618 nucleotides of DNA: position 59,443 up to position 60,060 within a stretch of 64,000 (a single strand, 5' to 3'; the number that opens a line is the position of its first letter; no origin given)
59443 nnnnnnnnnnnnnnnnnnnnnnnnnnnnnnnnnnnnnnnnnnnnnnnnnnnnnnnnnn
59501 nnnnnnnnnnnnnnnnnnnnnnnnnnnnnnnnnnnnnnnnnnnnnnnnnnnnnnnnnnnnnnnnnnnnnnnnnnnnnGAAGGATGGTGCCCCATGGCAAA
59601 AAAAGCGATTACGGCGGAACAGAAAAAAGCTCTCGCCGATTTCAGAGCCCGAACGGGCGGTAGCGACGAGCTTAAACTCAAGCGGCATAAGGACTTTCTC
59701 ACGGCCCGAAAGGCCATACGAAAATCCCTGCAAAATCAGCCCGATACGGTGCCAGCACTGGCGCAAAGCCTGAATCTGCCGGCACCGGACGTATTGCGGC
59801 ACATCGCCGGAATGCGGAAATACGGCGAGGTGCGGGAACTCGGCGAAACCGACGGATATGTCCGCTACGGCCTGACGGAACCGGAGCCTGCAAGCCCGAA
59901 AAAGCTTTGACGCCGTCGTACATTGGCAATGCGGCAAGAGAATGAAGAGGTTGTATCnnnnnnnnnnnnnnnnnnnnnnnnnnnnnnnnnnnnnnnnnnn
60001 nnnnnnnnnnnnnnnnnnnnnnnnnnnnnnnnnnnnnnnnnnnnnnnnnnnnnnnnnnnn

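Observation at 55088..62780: Orphan Qmo-like electron-transfer operon wired to sulfur-carrier proteins (ArsR-TusA-MvhD-HdrA-HdrA-x-QmoC-DsrE-DHOD) without aprBA, sat or dsr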

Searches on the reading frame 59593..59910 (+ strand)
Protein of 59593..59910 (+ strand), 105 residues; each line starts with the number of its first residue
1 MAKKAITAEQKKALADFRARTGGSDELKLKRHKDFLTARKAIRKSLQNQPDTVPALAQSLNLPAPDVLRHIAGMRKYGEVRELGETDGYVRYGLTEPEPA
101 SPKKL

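Call 3: search_protein_families(library=pfam, proteins=[window:59593-59910:+], max_evalue=0.01)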
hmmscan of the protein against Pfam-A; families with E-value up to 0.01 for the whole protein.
window:59593-59910:+ (105 aa): 0 families

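Call 4: search_protein_families(library=ncbifam, proteins=[window:59593-59910:+], max_evalue=0.01)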
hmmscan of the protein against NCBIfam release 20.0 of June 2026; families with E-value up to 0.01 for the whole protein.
window:59593-59910:+ (105 aa): 0 families

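Call 39: search_protein_families(library=pfam, proteins=[window:59593-59910:+], max_evalue=1)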
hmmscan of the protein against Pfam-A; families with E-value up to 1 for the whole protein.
window:59593-59910:+ (105 aa): 3 families
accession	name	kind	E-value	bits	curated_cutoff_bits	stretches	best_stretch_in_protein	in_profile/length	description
PF12840.13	HTH_20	-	0.039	14.4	27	1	39-78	6-46/51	Helix-turn-helix domain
PF21476.4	PF0610-like_N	-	0.068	13.9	33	1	37-72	1-36/50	PF0610-like, N-terminal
PF01022.26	HTH_5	-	0.1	12.9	22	1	41-78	6-43/47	Bacterial regulatory protein, arsR family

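Call 47: find_homologous_proteins(query=window:59593-59910:+, max_evalue=0.001)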
Query window:59593-59910:+ (105 aa): 11 proteins with E <= 0.001 among 23 candidates.
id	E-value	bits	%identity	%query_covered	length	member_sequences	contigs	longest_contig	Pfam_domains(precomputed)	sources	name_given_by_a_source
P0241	8.2e-61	220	99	100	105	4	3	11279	-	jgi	-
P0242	1.5e-54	200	89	99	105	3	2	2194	-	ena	-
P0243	1.1e-53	197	89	99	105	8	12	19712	-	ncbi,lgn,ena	-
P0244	3.6e-52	192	87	99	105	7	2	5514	-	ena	-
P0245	1.3e-50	188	85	99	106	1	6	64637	-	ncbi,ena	-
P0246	1.3e-47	178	85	93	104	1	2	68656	-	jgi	jgi:hypothetical protein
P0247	5.0e-47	176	83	98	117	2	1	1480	-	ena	-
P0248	2.5e-45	171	82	93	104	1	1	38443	-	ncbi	-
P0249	5.8e-44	166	80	92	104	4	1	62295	-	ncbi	ncbi:MAG: hypothetical protein ACP5I8_01775 [Phycisphaerae bacterium]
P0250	2.7e-39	151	76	93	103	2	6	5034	-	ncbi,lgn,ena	-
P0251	2.4e-38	148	72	94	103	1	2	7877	-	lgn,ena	-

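Call 55: predict_structure(alignment_id=A3)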
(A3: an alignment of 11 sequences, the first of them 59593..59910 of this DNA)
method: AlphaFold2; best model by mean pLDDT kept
length: 105 residues; sequences in the alignment: 11
mean_pLDDT: 76.9   pTM: 0.56
mean pLDDT of the five models: 76.9, 77.0, 76.7, 68.5, 56.0
residues with pLDDT >= 90: 9; 70-90: 64; 50-70: 22; < 50: 10
segments of 3 or more residues with pLDDT < 50: 98-105
pLDDT, mean of each block of 10 residues (from residue 1): 60 69 60 83 88 89 89 88 88 70 46
secondary structure, 60 per line:
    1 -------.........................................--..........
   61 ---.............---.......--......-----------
elements in order: H8-48 H53-60 H64-76 E80-86 E89-94

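Call 57: search_protein_representatives(alignment_id=A3)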
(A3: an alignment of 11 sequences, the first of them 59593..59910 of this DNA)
Query: 11 sequences, 106 profile positions. Proteins with E-value up to 0.001 (for the whole library): 212; up to 1e-10: 25; up to 1e-30: 0. The best 150 are listed.
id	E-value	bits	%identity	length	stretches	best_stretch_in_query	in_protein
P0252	7.7e-25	103.5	-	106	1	2-101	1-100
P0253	1.4e-21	93.0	-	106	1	2-102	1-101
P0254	1.8e-17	79.8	-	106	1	2-97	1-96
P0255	3.7e-16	75.6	-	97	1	5-98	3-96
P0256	3.9e-16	75.5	-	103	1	3-101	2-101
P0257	1.6e-15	73.5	-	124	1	12-99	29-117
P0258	9.4e-15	71.0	-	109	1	6-102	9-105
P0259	1.4e-14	70.4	-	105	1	11-103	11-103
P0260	3.3e-14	69.3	-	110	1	2-98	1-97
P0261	5.0e-14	68.7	-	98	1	3-96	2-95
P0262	1.6e-13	67.1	-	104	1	10-100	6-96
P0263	1.7e-13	67.0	-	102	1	33-100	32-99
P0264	2.2e-13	66.7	-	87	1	18-100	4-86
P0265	1.5e-12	64.0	-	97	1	7-97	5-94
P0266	2.0e-12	63.6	-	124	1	9-98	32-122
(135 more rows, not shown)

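Call 58: fold_search(model_id=the predicted structure, library=pdb)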
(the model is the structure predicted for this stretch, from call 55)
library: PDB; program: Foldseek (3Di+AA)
matches with E <= 10: 1876; with E <= 0.001: 0
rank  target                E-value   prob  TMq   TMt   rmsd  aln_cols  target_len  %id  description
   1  5yi1                  1.6e-03  1.00  0.55  0.44   5.9        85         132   19  Structure of Lactococcus lactis ZitR, C30AH42A mutant in apo form (released 2017-12-06)
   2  1smt_A                1.7e-03  1.00  0.48  0.51  11.8        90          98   20  SMTB REPRESSOR FROM SYNECHOCOCCUS PCC7942 (released 1997-12-03)
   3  3jth_B                2.1e-03  1.00  0.51  0.58   7.6        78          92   27  Crystal structure of a transcriptional regulator HlyU from Vibrio vulnificus CMCP6 (released 2010-03-16)
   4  1r23_A                2.2e-03  1.00  0.48  0.48  12.2        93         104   22  Crystal structure of the cyanobacterial metallothionein repressor SmtB in the Zn1-form (one Zn(II) per dimer) (released 2004-05-18)
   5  1smt_B                2.2e-03  1.00  0.46  0.47  11.8        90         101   22  SMTB REPRESSOR FROM SYNECHOCOCCUS PCC7942 (released 1997-12-03)
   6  6o8k                  2.4e-03  1.00  0.51  0.57   6.9        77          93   22  Crystal Structure of apo and reduced Sulfide-responsive transcriptional repressor (SqrR) from Rhodobacter capsulatus. (released 2020-04-01)
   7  2fbh                  2.5e-03  1.00  0.49  0.38   8.1        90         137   24  The crystal structure of transcriptional regulator PA3341 (released 2005-12-20)
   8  5yhy                  2.7e-03  1.00  0.54  0.39   1.6        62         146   19  Structure of Lactococcus lactis ZitR, C30S mutant (released 2017-12-06)
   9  3jth_A                2.7e-03  1.00  0.52  0.56   9.5        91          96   25  Crystal structure of a transcriptional regulator HlyU from Vibrio vulnificus CMCP6 (released 2010-03-16)
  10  6cda                  3.1e-03  1.00  0.50  0.55   6.4        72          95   19  Crystal structure of L34A CzrA in the Zn(II)bound state (released 2018-07-11)
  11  4ooi_B                3.3e-03  1.00  0.51  0.55   8.4        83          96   24  Reduced HlyU from Vibrio cholerae N16961 (released 2014-12-31)
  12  1r1t_B                3.3e-03  1.00  0.48  0.51  11.7        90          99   20  Crystal structure of the cyanobacterial metallothionein repressor SmtB in the apo-form (released 2004-05-18)
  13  1r1u_B                3.5e-03  1.00  0.50  0.56   6.2        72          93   19  Crystal structure of the metal-sensing transcriptional repressor CzrA from Staphylococcus aureus in the apo-form (released 2004-05-18)
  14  3cuo_D                3.5e-03  1.00  0.50  0.55   9.4        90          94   19  Crystal structure of the predicted DNA-binding transcriptional regulator from E. coli (released 2008-06-17)
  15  4ggg_A                3.8e-03  1.00  0.50  0.57   6.4        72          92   19  Crystal structure of V66A/L68V CzrA in the Zn(II)bound state. (released 2013-02-06)
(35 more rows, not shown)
